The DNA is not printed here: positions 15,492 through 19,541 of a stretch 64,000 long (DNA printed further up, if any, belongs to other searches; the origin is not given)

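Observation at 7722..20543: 12.8-kb gene for a ~4270-aa surface protein combining lectin-like, beta-helix, tandem-repeat, coiled-coil and four SH3b modules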

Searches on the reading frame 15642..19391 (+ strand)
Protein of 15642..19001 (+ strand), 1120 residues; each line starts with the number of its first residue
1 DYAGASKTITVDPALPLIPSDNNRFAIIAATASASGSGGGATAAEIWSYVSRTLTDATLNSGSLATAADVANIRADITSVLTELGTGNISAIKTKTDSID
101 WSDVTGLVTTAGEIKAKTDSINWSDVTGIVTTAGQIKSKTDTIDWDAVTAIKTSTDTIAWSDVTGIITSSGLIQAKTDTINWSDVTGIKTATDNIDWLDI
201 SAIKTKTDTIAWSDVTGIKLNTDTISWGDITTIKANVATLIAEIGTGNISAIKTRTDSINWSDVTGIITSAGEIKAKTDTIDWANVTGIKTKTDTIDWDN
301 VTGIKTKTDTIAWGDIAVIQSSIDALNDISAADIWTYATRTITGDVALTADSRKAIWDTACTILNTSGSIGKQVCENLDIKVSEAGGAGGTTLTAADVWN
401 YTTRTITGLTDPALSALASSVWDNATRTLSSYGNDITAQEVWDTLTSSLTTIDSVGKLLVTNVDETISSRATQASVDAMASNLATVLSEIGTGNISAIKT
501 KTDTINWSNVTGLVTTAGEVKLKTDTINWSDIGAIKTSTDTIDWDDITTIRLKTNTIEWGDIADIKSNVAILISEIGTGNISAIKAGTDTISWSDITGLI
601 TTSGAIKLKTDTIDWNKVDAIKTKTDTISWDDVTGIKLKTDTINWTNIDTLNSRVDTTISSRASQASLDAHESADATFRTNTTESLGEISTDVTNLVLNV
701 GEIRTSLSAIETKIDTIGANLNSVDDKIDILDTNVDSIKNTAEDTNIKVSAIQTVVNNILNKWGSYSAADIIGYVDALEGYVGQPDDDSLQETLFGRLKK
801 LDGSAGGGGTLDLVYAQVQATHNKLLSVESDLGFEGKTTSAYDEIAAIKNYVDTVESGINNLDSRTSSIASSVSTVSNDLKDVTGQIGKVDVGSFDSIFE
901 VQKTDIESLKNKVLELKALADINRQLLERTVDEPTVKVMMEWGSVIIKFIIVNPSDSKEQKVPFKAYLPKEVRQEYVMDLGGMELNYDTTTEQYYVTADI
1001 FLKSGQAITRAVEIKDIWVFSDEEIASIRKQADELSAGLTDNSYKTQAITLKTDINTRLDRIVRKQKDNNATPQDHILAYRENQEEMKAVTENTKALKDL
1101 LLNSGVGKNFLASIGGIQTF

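Call 28: search_solved_structures(query=window:15642-19001:+, max_evalue=1)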
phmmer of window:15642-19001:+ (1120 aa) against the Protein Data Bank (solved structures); distinct sequences matched with E-value up to 1: 2.
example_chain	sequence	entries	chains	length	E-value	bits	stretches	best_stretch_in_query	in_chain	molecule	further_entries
6gaj_A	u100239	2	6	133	0.087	14.4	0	843-888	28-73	Outer capsid protein sigma-1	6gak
9eg6_A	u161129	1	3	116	0.74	11.3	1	817-895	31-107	Caveolae-associated protein 1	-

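Call 94: predict_structure(alignment_id=A6)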
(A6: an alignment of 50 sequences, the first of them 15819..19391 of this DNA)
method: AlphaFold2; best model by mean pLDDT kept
length: 1191 residues; sequences in the alignment: 50
mean_pLDDT: 58.2   pTM: 0.34
mean pLDDT of the five models: 58.2, 57.9, 56.5, 56.4, 55.7
residues with pLDDT >= 90: 126; 70-90: 309; 50-70: 190; < 50: 566
segments of 3 or more residues with pLDDT < 50: 1-6, 27-170, 184-202, 204-224, 229-258, 269-289, 329-332, 365-377, 387-423, 426-607, 635-637, 834-842, 1056-1061, 1093-1134, 1175-1191
pLDDT, mean of each block of 10 residues (from residue 1): 43 73 56 43 38 34 39 33 38 35 32 29 36 35 35 37 37 62 46 37 39 35 43 41 36 43 55 42 42 69 72 73 59 55 55 59 47 43 51 38 40 40 46 36 40 37 39 39 39 31 38 38 38 39 31 39 40 39 40 45 45 69 56 50 71 77 77 77 79 82 81 82 83 79 69 81 82 72 82 81 78 75 66 48 61 85 85 84 85 91 94 93 96 96 94 90 93 94 91 96 87 76 93 96 78 49 63 78 72 42 32 30 33 50 71 75 68 45 32 30
secondary structure, 60 per line:
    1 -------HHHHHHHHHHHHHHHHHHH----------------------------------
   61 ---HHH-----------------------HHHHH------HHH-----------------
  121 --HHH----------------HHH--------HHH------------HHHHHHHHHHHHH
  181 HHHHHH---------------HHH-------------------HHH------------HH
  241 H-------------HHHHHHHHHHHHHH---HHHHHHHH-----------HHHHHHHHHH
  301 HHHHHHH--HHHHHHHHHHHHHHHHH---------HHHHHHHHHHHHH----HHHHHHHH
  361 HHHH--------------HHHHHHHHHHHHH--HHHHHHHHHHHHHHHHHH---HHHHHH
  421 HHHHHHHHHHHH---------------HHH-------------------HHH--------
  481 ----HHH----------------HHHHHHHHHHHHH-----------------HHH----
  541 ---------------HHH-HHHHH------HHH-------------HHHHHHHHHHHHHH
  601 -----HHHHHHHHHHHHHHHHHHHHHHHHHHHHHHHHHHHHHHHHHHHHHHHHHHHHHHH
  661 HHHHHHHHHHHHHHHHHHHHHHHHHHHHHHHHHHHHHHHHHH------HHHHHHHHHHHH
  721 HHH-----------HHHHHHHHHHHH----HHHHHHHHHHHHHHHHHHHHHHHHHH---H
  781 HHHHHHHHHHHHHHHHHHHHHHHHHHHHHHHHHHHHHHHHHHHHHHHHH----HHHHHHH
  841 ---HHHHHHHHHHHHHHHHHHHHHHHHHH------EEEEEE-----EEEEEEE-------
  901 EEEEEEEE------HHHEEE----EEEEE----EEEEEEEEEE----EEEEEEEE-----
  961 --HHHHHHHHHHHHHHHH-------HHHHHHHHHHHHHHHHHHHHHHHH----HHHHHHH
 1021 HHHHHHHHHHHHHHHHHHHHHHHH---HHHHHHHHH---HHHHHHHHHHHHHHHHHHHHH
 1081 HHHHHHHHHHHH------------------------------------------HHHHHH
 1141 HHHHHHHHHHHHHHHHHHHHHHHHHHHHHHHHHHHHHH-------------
elements in order (helices of 4 or more, strands of 3 or more residues): H8-26 H90-94 H168-186 H255-268 H272-279 H291-307 H310-326 H336-348 H353-364 H379-391 H394-411 H415-432 H504-516 H560-564 H587-600 H606-702 H709-723 H735-746 H751-776 H780-829 H834-840 H844-869 E876-881 E887-893 E901-908 E918-920 E925-929 E934-943 E948-955 H963-978 H986-1009 H1014-1044 H1048-1056 H1060-1092 H1135-1178

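Call 96: fold_search(model_id=the predicted structure, library=pdb)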
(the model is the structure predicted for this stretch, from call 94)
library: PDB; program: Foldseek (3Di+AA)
matches with E <= 10: 849; with E <= 0.001: 0
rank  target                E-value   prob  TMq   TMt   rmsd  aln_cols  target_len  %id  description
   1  8tn1_A                1.3e-02  0.87  0.08  0.29  10.2       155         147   12  De novo designed protein binds poly ADP ribose polymerase inhibitors (PARPi) - apo (released 2024-04-24)
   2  9o0g_D                1.4e-02  0.98  0.07  0.12  14.8       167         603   17  CryoEM structure of M. mazei topoisomerase VI(A-E342Q)-minicircle DNA complex in cleavage state (released 2026-02-25)
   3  8up1_A                1.4e-02  0.54  0.06  0.18  37.2       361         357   11  CryoEM Structure of Allosterically Switchable De Novo Protein sr322, In Closed State without Effector Peptide (released 2024-08-14)
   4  2q2e_B                1.7e-02  0.98  0.06  0.13  12.9       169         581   14  Crystal structure of the topoisomerase VI holoenzyme from Methanosarcina mazei (released 2007-07-10)
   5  4k0d_B                2.6e-02  1.00  0.09  0.56   5.8       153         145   10  Periplasmic sensor domain of sensor histidine kinase, Adeh_2942 (released 2013-06-12)
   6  8v5e_A                3.1e-02  0.99  0.10  0.47   6.2       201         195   10  IpaD (122-321) Pi-helix Mutant (delta Q148) Bound to Deoxycholate (released 2024-08-21)
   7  6e6a_A                3.1e-02  0.94  0.08  0.41  10.6       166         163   12  Triclinic crystal form of IncA G144A point mutant (released 2019-07-10)
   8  8v7q_A                3.4e-02  0.96  0.10  0.41   6.9       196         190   10  IpaD (122-321) Pi-helix Mutant (delta Q148) Apo Structure (released 2024-08-21)
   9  6egc                  3.6e-02  0.99  0.09  0.49   5.2       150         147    9  Single-chain version of 2L4HC2_23 (PDB 5J0K) (released 2019-05-29)
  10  4ckg_B                4.0e-02  0.14  0.05  0.12  30.7       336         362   10  Helical reconstruction of ACAP1(BAR-PH domain) decorated membrane tubules by cryo-electron microscopy (released 2014-10-15)
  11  2lk4_MODEL_1_A        5.6e-02  0.96  0.08  0.47   5.4       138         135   14  Structural and mechanistic insights into the interaction between PAT Pyk2 and Paxillin LD motif (released 2012-10-10)
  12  5iji                  6.0e-02  0.99  0.12  0.51  11.8       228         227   12  Fragment of nitrate/nitrite sensor histidine kinase NarQ (WT) in symmetric holo state (released 2017-05-31)
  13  8v7q_D                6.0e-02  0.90  0.10  0.40   7.7       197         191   12  IpaD (122-321) Pi-helix Mutant (delta Q148) Apo Structure (released 2024-08-21)
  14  6db1_B                6.0e-02  0.77  0.07  0.39  11.1       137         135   14  2.0 Angstrom Resolution Crystal Structure of N-Terminal Ligand-Binding Domain of Putative Methyl-Accepting Chemotaxis  (released 2018-05-16)
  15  6yue                  6.3e-02  0.99  0.11  0.50  12.8       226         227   12  Fragment of nitrate/nitrite sensor histidine kinase NarQ (R50S variant) (released 2020-05-06)
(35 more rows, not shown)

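Call 114: fold_search(model_id=the predicted structure, library=viral)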
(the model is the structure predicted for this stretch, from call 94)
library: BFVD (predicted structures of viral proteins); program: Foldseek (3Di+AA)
matches with E <= 10: 220; with E <= 0.001: 1
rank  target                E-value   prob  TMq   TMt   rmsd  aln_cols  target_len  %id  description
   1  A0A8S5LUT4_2          9.5e-04  0.57  0.06  0.09  41.6       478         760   12  Tail protein [Siphoviridae sp. ctMsr1]
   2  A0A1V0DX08            1.1e-03  0.66  0.08  0.13  52.8       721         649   10  Tape measure protein [Synechococcus virus S-ESS1]
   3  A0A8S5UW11            2.0e-03  1.00  0.08  0.09  22.2       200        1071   12  Uncharacterized protein [Siphoviridae sp. ctgaU3]
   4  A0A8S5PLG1            4.5e-03  0.38  0.07  0.07  46.4       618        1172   10  Putative mechanosensitive channel protein [Siphoviridae sp. ctRcp9]
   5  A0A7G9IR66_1          6.0e-03  0.35  0.06  0.06  41.5       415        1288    8  RdRp catalytic domain-containing protein [Frankliniella occidentalis flavi-like virus 1]
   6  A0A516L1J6            6.3e-03  0.30  0.05  0.10  42.3       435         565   13  (no name in the UniProt tables at hand)
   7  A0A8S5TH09            1.2e-02  0.18  0.05  0.07  50.7       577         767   11  Uncharacterized protein [Myoviridae sp. ctIty1]
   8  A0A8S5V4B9            2.0e-02  1.00  0.08  0.52   5.1       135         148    7  Nucleoporin [Siphoviridae sp. ctNHg2]
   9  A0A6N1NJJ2            2.1e-02  0.44  0.09  0.16  44.0       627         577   12  Uncharacterized protein [Tupanvirus soda lake]
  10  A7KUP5                4.4e-02  0.77  0.07  0.11   8.2       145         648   14  (no name in the UniProt tables at hand)
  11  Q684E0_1              4.9e-02  0.54  0.10  0.10  36.4       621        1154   10  (no name in the UniProt tables at hand)
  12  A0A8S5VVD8            4.9e-02  0.28  0.06  0.09  46.7       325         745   12  GDSL like Lipase Acylhydrolase [Ackermannviridae sp.]
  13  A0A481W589            5.8e-02  0.90  0.07  0.36   9.1       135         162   10  Uncharacterized protein [Pseudomonas phage Psa21]
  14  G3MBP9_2              6.9e-02  0.09  0.06  0.05  49.5       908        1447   13  Gp183 [Bacillus phage G]
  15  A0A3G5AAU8            7.3e-02  0.94  0.09  0.34   6.7       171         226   13  Uncharacterized protein [Hyperionvirus sp.]
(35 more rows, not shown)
